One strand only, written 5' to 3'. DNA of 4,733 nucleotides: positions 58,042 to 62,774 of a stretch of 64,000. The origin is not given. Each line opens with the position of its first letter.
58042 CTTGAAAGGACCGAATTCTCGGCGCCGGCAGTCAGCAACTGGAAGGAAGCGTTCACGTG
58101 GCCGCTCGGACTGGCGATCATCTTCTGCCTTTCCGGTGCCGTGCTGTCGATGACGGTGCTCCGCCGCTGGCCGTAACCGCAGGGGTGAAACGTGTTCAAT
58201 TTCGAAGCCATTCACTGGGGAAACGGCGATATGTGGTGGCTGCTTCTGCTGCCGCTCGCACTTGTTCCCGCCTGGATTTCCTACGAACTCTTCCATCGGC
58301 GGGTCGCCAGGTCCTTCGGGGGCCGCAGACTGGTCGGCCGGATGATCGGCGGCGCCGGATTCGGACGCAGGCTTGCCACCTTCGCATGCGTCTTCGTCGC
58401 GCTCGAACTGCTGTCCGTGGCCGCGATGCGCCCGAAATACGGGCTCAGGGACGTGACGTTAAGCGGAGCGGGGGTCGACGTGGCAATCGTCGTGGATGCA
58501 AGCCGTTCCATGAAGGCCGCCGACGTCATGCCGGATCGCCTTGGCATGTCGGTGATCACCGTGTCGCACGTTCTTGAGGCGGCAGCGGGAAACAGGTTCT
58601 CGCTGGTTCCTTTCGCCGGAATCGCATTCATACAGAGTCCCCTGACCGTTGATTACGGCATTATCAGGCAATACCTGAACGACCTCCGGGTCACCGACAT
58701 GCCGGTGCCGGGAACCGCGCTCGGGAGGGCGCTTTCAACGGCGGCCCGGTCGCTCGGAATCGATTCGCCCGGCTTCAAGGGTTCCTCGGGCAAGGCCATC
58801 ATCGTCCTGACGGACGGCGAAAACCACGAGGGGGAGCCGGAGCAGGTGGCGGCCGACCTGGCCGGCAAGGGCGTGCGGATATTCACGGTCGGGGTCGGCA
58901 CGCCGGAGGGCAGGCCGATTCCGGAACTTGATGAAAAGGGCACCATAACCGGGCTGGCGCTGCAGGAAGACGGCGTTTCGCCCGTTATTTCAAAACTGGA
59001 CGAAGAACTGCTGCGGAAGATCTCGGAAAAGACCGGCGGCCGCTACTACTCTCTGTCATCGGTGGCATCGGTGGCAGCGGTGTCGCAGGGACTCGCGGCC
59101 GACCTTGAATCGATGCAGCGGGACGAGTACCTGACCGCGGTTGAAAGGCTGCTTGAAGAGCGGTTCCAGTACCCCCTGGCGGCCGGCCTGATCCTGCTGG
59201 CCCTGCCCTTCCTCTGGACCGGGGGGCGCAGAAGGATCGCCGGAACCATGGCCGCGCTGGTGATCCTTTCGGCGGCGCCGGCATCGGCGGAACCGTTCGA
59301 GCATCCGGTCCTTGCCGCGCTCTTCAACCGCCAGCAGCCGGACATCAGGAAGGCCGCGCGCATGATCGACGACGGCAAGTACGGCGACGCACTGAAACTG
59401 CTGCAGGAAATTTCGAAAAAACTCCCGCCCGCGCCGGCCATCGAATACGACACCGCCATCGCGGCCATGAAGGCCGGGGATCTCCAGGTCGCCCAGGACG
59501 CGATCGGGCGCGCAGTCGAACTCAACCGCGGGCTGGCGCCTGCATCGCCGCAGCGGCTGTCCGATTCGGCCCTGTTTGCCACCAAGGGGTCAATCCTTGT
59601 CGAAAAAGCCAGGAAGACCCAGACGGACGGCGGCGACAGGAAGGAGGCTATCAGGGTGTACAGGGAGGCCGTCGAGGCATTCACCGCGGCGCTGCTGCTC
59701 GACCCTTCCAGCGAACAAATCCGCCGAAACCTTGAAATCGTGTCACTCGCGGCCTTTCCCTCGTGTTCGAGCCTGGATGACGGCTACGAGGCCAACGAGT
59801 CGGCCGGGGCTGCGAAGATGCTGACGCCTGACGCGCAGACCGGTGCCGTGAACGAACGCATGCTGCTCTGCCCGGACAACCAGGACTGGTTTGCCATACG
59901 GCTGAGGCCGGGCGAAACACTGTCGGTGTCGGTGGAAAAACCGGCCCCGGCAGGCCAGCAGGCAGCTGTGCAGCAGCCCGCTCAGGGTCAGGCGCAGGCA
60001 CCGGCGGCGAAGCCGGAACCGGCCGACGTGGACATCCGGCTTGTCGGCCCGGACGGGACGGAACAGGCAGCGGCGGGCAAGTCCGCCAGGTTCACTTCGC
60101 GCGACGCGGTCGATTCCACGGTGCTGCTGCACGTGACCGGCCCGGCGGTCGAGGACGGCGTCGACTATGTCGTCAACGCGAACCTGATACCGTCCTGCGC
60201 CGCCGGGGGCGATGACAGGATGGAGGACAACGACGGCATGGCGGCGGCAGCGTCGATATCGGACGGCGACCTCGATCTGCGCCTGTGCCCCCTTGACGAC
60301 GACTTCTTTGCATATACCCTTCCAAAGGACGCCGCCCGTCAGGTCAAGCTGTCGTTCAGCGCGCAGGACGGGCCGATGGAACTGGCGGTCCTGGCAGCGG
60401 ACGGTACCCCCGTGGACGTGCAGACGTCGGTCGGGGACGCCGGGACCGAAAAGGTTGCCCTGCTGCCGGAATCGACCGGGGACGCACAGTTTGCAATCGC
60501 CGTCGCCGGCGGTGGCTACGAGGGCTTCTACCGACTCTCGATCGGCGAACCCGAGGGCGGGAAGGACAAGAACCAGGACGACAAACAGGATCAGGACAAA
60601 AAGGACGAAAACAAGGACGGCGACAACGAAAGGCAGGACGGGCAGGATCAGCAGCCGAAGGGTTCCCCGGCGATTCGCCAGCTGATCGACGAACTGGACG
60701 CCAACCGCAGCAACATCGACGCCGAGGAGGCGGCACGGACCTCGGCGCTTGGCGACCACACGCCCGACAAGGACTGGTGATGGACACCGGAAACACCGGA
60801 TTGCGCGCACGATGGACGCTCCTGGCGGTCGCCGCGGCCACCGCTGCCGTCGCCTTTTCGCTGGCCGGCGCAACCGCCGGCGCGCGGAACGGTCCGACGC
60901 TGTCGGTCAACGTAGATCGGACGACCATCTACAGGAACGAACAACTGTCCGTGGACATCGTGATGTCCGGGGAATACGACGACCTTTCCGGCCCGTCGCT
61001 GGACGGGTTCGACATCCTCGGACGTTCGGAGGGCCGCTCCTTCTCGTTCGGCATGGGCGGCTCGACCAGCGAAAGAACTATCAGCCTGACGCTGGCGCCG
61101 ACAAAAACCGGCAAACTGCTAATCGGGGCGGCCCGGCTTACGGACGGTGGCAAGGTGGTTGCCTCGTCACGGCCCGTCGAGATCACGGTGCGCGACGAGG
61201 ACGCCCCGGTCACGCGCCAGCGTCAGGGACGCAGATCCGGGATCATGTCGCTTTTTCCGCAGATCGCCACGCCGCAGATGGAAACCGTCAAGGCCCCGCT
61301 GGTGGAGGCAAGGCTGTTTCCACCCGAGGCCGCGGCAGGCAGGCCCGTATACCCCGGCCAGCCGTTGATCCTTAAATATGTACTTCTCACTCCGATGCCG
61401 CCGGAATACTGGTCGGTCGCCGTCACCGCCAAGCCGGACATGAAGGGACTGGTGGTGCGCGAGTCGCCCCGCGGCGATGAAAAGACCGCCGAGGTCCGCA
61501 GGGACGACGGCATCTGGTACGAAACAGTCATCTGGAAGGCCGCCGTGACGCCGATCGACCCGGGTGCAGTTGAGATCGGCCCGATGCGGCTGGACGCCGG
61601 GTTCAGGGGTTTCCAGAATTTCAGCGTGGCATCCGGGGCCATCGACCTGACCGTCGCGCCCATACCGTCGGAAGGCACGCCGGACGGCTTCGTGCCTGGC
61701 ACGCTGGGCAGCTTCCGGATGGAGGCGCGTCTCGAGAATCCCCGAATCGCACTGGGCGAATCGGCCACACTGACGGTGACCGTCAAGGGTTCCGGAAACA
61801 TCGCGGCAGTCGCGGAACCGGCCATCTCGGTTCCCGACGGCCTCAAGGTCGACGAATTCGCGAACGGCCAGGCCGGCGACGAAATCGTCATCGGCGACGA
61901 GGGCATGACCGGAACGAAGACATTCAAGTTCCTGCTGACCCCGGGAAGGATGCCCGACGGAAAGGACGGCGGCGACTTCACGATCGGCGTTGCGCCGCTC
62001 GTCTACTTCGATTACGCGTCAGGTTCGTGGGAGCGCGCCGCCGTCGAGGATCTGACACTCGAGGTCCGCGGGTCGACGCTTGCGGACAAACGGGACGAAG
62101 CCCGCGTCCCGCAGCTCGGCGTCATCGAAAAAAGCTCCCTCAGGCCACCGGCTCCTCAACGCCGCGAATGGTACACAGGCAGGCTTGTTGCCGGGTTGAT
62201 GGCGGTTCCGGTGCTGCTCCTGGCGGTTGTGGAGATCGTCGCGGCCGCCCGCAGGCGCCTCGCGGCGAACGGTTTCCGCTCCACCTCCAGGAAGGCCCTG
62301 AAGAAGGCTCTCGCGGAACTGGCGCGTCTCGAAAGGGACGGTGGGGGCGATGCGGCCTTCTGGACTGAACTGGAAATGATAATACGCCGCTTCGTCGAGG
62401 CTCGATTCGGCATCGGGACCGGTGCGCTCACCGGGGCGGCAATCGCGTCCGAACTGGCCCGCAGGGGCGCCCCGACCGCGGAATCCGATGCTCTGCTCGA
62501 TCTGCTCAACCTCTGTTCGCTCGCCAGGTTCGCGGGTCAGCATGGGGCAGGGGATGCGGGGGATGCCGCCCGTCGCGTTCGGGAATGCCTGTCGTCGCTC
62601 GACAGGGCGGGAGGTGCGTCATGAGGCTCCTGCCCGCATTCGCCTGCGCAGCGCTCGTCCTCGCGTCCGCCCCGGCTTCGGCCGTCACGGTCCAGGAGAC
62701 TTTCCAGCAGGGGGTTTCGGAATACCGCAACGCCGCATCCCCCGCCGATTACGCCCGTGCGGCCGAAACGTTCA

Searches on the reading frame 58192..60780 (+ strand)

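Call 77: search_protein_families(library=pfam, proteins=[window:58192-60780:+], max_evalue=0.00001)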
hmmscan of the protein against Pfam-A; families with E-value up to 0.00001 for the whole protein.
window:58192-60780:+ (862 aa): 2 families
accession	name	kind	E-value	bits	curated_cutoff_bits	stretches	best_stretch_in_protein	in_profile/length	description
PF00092.34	VWA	-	3.6e-14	53.8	23.8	1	96-266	1-140/174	von Willebrand factor type A domain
PF13519.12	VWA_2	-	2.6e-11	44.5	27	1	97-210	1-107/107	von Willebrand factor type A domain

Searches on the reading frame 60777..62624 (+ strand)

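Call 77: search_protein_families(library=pfam, proteins=[window:60777-62624:+], max_evalue=0.00001)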
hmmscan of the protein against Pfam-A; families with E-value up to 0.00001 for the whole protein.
window:60777-62624:+ (615 aa): 1 family
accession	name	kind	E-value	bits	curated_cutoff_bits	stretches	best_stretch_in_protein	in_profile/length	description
PF13584.12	BatD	-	2.3e-21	76.7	24.1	1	45-138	2-92/92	BatD DUF11 like domain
